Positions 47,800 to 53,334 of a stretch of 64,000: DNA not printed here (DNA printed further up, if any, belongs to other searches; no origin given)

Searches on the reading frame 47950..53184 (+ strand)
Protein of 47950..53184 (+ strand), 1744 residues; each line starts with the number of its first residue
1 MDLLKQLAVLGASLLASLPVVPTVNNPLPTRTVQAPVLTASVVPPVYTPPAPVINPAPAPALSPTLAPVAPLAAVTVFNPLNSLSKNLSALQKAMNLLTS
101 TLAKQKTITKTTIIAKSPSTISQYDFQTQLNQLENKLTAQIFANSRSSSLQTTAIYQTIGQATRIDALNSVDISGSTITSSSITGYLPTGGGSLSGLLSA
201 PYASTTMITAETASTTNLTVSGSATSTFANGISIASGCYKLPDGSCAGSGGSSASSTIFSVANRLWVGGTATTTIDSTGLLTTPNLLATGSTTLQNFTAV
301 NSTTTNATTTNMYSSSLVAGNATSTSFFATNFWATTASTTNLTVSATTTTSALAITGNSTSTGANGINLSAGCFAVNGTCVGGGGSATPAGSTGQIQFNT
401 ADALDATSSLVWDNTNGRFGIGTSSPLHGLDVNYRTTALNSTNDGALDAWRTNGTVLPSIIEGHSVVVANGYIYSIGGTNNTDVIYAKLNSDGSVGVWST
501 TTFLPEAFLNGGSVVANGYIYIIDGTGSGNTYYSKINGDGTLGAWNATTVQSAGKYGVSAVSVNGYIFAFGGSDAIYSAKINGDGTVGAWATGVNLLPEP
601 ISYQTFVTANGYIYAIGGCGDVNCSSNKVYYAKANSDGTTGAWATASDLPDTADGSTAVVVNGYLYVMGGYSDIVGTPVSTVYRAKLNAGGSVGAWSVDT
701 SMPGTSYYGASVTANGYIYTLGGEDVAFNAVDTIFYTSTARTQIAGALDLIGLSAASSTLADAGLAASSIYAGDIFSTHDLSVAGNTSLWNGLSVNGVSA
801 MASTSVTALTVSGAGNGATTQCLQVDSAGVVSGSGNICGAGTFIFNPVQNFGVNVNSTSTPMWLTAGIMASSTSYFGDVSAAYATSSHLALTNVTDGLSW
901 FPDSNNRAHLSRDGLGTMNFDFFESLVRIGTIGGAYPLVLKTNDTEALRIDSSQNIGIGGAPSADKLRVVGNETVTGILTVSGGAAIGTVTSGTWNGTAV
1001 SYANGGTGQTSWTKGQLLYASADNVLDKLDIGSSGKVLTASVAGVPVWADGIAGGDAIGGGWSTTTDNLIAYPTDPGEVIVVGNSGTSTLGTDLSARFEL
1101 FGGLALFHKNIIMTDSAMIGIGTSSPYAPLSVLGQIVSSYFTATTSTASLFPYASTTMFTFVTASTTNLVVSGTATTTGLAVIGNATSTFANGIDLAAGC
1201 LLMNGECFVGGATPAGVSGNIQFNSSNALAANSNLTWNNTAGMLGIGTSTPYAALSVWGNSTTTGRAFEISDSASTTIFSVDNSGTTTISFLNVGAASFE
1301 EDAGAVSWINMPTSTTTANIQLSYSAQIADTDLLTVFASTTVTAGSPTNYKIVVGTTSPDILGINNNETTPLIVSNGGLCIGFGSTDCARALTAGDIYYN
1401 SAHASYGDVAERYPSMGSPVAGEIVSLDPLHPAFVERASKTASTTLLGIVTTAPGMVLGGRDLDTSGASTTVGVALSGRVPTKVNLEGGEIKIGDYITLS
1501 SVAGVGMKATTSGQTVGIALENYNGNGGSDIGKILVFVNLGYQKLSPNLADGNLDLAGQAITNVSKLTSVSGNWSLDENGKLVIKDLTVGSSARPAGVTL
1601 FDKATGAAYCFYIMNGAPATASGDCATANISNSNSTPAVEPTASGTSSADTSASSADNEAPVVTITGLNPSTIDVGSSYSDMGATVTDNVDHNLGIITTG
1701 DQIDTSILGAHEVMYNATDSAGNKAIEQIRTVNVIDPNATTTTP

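Call 49: search_protein_families(library=pfam, proteins=[window:47950-53184:+], max_evalue=0.00001)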
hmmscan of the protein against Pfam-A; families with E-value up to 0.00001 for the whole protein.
window:47950-53184:+ (1744 aa): 5 families
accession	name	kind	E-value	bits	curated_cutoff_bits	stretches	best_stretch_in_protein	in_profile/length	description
PF01344.31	Kelch_1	-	1.7e-12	47.1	20.1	0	655-684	4-31/46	Kelch motif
PF16403.11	Bact_surface_Ig-like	-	1.7e-11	44.4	27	1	1664-1734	2-71/71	Bacterial surface protein, Ig-like domain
PF13964.12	Kelch_6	-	6.9e-10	39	25.3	0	655-684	4-32/50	Kelch motif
PF24681.1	Kelch_KLHDC2_KLHL20_DRC7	-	2.9e-09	37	50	1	604-727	54-175/221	KLHDC2/KLHL20/DRC7 Kelch-repeats domain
PF25210.1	Kelch_FKB95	-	1.4e-07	31.9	70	0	597-673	29-100/268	FKB95, Kelch-repeats domain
